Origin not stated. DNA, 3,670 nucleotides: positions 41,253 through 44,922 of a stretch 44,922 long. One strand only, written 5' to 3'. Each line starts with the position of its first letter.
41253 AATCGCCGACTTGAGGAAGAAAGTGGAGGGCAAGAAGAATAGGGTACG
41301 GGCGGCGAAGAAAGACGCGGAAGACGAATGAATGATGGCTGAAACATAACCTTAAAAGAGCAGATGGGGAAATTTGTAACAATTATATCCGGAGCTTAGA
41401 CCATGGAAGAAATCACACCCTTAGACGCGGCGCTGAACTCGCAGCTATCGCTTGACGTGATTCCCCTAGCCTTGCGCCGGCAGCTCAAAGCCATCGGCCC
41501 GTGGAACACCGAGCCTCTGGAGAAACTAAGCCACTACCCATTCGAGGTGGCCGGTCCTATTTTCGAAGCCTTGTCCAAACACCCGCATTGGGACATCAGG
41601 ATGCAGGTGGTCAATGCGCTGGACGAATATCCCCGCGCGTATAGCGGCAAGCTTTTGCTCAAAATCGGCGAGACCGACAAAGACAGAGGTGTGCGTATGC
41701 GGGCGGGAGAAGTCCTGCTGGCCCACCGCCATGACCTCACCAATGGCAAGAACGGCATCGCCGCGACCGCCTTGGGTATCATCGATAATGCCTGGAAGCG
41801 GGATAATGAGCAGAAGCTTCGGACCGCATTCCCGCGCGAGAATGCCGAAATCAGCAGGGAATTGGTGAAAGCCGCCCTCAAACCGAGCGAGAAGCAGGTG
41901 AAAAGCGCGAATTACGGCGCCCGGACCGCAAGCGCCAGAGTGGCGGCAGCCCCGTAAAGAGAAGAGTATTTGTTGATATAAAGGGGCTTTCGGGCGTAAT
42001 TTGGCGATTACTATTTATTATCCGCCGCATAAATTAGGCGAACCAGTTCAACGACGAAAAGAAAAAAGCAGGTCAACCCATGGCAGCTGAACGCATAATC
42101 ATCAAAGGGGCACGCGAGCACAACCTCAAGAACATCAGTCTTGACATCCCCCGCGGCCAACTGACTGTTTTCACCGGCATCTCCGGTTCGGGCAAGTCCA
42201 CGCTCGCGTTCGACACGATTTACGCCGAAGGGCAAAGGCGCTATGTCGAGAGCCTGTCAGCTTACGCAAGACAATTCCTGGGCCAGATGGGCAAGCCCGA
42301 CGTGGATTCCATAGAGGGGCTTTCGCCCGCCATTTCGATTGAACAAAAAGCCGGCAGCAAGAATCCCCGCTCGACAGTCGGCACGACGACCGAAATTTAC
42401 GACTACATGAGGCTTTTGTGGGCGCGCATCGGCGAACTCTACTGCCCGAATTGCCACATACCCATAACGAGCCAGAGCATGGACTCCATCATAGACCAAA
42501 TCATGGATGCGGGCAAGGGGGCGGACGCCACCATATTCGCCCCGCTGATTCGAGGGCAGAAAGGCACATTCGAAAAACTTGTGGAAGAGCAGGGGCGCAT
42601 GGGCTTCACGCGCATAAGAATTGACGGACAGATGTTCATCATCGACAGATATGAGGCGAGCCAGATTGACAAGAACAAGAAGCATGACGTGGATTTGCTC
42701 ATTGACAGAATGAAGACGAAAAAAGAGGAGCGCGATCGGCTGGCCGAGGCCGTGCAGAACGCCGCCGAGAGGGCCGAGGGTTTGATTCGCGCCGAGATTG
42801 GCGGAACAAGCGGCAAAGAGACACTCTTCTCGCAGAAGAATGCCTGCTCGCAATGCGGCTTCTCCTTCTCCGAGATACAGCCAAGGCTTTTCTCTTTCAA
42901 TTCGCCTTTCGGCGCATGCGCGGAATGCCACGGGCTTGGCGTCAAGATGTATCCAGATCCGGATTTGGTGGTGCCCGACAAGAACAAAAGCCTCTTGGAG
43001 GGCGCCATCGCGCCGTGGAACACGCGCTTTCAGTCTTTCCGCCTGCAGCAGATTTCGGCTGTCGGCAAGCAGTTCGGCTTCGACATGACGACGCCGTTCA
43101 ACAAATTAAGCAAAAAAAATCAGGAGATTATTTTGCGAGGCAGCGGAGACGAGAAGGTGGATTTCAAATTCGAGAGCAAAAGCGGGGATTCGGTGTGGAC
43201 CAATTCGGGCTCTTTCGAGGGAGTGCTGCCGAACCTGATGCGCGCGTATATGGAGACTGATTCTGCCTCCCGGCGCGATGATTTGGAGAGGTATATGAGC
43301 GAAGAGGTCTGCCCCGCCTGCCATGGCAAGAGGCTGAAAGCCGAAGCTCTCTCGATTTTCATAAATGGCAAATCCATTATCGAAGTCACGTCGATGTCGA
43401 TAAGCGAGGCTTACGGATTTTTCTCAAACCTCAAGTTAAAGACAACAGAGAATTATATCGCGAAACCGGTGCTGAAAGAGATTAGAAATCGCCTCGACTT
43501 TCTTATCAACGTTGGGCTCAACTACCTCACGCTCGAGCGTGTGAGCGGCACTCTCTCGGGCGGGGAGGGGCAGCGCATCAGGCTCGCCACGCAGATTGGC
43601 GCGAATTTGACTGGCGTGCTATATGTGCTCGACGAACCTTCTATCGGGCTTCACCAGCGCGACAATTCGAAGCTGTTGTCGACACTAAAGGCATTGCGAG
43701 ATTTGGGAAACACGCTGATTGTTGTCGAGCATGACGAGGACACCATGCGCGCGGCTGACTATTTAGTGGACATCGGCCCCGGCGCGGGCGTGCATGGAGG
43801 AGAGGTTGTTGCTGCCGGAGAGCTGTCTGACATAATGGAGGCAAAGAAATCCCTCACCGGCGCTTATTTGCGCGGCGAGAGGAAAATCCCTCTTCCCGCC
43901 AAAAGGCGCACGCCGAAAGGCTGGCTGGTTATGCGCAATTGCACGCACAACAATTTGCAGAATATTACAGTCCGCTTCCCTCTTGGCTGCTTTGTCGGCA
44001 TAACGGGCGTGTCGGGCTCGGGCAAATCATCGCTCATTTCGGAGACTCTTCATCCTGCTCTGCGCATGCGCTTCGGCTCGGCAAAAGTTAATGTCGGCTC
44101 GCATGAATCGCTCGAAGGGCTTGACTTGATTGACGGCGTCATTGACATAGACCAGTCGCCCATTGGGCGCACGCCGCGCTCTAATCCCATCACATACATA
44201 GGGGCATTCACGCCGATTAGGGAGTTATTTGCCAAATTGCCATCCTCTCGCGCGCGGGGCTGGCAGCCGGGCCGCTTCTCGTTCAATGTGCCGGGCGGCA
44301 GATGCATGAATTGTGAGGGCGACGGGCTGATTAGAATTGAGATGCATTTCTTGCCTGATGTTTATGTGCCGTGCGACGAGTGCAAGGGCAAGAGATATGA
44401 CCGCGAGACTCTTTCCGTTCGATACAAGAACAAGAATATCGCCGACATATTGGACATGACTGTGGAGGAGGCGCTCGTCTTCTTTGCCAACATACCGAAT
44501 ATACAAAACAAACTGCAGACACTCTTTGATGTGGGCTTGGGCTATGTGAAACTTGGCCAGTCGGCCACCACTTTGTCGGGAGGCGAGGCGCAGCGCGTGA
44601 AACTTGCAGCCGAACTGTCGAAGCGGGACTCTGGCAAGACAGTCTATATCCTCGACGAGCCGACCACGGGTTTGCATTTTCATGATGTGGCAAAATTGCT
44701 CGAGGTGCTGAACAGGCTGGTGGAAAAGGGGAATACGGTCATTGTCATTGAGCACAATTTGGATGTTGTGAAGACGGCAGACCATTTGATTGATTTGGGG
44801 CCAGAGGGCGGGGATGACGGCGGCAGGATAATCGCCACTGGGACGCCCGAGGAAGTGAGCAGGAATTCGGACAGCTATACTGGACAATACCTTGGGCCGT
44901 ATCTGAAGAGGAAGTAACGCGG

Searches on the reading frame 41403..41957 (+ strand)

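Call 79: search_protein_families(library=pfam, proteins=[window:41403-41957:+], max_evalue=0.001)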
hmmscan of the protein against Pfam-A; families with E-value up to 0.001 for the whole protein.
window:41403-41957:+ (184 aa): 1 family
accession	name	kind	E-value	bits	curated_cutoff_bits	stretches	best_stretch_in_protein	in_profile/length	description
PF13646.12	HEAT_2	-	2.8e-05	24.8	27.7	1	49-105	32-87/88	HEAT repeats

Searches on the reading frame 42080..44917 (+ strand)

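Call 35: search_protein_families(library=pfam, proteins=[window:42080-44917:+], max_evalue=0.001)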
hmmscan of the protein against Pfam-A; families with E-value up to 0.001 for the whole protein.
window:42080-44917:+ (945 aa): 10 families
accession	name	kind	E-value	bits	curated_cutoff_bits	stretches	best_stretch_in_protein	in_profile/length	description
PF17755.6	UvrA_DNA-bind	-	6.7e-37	126.6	23.2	1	293-404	1-110/110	UvrA DNA-binding domain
PF17760.6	UvrA_inter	-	2.6e-30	104.9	23.3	1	132-239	1-106/109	UvrA interaction domain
PF00005.33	ABC_tran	-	3.3e-21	76.8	25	2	808-863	85-137/137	ABC transporter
PF02463.25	SMC_N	-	3.3e-12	46.8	40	0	829-906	134-211/220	RecF/RecN/SMC N terminal domain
PF13555.12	AAA_29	-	2.8e-07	30.6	27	0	21-42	17-38/61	P-loop containing region of AAA domain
PF13304.12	AAA_21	-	4.2e-06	27.5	27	1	833-889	239-295/304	AAA domain, putative AbiEii toxin, Type IV TA system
PF20703.3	nSTAND1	-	1.4e-05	25.4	27.1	0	637-664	34-60/379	Novel STAND NTPase 1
PF13191.12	AAA_16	-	2.6e-05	25.2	32.6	0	637-663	25-51/167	AAA ATPase domain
PF03193.22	RsgA_GTPase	-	3.1e-05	24.3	30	0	11-43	92-123/174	RsgA GTPase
PF00684.25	DnaJ_CXXCXGXG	-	0.00018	22.1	32.7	0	741-771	17-50/65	DnaJ central domain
